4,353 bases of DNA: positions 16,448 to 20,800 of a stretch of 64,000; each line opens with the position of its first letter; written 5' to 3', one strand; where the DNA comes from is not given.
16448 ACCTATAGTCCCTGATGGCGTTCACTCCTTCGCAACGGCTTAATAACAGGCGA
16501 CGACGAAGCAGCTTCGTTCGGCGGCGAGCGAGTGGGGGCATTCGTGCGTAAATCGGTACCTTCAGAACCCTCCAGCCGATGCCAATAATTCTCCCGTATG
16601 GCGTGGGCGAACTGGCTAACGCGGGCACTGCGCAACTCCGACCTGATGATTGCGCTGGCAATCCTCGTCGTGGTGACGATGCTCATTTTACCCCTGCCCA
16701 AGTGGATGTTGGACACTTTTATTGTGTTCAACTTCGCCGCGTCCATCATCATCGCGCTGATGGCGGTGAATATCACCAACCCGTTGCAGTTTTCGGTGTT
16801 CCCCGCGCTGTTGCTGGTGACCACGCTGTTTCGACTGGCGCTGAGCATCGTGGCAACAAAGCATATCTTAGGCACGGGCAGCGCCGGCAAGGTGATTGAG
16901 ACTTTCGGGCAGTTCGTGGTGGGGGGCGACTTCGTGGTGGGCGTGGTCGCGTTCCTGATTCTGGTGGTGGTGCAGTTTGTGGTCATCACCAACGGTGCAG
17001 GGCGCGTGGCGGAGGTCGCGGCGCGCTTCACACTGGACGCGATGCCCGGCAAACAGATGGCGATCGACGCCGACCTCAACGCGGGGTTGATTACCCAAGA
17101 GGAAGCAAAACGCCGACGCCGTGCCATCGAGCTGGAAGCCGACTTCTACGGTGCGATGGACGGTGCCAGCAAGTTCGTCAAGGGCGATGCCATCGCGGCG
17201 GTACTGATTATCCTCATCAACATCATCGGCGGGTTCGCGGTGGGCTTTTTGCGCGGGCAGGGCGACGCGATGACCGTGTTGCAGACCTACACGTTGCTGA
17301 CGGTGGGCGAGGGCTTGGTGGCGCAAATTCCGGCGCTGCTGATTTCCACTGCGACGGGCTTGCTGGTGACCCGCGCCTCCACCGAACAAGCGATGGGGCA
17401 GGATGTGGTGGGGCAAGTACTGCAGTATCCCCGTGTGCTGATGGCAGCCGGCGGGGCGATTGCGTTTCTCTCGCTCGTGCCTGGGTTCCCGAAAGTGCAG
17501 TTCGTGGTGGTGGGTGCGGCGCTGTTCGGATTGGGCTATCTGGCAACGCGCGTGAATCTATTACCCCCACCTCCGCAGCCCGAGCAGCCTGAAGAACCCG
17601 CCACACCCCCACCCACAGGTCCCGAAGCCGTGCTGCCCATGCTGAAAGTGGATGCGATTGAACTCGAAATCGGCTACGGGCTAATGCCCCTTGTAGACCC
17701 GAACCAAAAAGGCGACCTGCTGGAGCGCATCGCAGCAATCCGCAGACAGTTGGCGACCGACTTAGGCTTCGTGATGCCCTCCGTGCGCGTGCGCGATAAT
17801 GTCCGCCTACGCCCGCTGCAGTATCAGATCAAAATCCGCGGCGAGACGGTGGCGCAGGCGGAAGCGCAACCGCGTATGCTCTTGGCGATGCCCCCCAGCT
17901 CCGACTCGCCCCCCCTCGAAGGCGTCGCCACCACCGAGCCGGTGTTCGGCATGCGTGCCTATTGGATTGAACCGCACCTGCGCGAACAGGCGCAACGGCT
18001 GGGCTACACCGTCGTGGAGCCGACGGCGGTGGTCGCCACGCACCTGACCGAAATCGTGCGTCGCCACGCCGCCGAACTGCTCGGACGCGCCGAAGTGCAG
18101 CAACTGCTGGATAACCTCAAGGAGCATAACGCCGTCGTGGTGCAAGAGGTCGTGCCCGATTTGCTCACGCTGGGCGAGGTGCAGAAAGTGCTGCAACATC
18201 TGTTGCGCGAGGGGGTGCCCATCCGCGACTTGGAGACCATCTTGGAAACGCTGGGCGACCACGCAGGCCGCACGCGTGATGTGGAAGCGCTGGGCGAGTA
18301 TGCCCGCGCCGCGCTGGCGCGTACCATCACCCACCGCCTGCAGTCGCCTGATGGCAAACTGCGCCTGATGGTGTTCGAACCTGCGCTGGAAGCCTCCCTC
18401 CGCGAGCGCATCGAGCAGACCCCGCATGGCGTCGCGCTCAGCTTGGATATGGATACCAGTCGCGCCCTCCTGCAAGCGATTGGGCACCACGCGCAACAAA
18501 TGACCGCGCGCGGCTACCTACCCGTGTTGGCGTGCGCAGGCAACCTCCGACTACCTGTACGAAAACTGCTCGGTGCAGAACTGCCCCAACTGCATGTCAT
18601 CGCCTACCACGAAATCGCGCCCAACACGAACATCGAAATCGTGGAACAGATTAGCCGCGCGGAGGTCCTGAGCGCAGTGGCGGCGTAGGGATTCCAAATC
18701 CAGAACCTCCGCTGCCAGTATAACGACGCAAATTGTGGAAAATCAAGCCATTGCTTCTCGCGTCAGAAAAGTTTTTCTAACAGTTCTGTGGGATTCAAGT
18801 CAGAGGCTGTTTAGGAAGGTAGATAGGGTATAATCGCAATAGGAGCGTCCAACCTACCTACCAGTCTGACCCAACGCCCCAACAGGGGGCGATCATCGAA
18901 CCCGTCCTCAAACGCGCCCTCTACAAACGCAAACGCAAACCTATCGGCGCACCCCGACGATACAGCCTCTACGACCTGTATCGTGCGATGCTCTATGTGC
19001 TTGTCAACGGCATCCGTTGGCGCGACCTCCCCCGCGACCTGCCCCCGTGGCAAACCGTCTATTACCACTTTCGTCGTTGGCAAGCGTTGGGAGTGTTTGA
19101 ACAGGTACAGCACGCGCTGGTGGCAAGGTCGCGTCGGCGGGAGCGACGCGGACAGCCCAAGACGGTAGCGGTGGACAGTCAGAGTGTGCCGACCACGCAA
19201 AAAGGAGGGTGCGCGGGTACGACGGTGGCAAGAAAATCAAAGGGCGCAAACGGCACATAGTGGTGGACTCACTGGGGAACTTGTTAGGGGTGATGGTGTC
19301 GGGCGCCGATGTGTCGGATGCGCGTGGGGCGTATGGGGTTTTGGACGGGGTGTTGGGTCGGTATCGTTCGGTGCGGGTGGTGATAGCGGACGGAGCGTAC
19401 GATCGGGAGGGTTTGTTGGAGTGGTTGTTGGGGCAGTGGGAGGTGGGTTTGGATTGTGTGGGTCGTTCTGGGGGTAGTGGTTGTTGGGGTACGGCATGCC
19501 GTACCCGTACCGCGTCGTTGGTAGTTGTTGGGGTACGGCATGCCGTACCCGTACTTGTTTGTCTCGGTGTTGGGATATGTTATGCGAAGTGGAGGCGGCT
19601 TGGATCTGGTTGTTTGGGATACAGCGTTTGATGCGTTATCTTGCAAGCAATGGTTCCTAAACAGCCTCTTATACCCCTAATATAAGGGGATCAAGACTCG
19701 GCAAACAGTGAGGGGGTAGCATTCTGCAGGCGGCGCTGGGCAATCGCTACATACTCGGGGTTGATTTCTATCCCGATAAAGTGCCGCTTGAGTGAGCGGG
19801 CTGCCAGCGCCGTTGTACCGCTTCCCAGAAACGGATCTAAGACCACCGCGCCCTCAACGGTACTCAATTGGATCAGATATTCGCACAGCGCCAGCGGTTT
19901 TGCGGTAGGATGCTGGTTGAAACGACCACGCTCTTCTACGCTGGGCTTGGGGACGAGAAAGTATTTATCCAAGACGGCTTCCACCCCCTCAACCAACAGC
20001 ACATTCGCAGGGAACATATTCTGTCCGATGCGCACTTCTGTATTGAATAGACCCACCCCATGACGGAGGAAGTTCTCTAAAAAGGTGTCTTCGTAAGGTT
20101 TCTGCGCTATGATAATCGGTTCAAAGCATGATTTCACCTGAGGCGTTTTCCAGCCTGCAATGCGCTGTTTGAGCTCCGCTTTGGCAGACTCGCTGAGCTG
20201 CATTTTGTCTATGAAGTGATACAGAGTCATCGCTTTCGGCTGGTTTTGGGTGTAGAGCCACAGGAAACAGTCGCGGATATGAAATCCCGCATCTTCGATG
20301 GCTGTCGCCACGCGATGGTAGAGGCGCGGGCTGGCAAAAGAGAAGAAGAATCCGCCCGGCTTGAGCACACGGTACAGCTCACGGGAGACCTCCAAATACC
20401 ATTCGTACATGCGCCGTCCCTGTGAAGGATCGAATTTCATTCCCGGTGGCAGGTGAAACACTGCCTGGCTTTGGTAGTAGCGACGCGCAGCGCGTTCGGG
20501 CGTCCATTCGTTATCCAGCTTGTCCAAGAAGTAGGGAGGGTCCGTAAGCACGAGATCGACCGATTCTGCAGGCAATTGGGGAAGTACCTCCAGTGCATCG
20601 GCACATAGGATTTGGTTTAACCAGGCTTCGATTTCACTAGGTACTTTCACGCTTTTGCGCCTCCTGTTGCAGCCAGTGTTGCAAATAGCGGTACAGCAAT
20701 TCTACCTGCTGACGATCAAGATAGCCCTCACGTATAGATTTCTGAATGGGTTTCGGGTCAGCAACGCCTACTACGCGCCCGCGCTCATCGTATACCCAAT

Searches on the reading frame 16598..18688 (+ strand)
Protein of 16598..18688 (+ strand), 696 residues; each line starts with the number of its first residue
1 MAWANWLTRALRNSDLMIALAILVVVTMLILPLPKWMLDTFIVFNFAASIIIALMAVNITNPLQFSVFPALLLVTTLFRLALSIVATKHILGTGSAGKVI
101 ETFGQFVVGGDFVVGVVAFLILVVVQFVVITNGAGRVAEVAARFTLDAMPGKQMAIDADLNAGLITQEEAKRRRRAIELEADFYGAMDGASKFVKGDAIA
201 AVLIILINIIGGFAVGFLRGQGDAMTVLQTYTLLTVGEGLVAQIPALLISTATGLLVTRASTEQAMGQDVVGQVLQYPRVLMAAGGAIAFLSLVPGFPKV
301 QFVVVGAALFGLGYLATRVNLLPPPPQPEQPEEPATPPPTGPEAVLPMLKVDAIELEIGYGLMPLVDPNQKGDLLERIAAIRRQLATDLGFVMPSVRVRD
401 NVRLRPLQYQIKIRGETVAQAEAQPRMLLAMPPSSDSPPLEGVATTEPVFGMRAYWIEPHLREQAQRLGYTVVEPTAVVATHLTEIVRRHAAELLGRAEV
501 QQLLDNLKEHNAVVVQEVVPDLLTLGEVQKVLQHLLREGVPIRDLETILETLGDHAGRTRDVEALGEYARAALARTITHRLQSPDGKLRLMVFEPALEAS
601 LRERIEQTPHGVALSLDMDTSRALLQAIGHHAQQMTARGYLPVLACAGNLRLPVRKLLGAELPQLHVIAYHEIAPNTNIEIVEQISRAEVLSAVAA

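Call 19: search_protein_families(library=pfam, proteins=[window:16598-18688:+], max_evalue=0.01)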
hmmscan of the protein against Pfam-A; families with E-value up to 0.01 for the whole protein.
window:16598-18688:+ (696 aa): 1 family
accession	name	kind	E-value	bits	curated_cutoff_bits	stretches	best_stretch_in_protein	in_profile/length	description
PF00771.25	FHIPEP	-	3.2e-258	859.1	29.1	1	25-677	1-656/657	FHIPEP family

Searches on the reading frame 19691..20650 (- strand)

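Call 19: search_protein_families(library=pfam, proteins=[window:19691-20650:-], max_evalue=0.01)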
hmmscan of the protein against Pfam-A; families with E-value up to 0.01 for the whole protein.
window:19691-20650:- (319 aa): 8 families
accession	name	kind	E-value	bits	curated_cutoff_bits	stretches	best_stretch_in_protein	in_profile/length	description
PF01555.25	N6_N4_Mtase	-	4e-39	135.3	26.7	1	31-305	1-220/221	DNA methylase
PF08241.18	Methyltransf_11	-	1.7e-06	29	21.2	0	88-103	79-94/95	Methyltransferase domain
PF13649.12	Methyltransf_25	-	1.5e-05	26.1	27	0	270-312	1-45/97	Methyltransferase domain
PF01170.24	UPF0020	-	0.00011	22.4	22.3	0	258-310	19-98/197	RMKL-like, methyltransferase domain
PF13847.12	Methyltransf_31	-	0.00067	19.8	27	0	266-310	3-50/145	Methyltransferase domain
PF03602.21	Cons_hypoth95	-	0.0008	19.6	24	0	264-310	39-86/182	Conserved hypothetical protein 95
PF05430.17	Methyltransf_30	-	0.0049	17.2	22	0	73-126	59-107/124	S-adenosyl-L-methionine-dependent methyltransferase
PF02086.21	MethyltransfD12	-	0.0052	17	22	0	266-316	20-70/253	D12 class N6 adenine-specific DNA methyltransferase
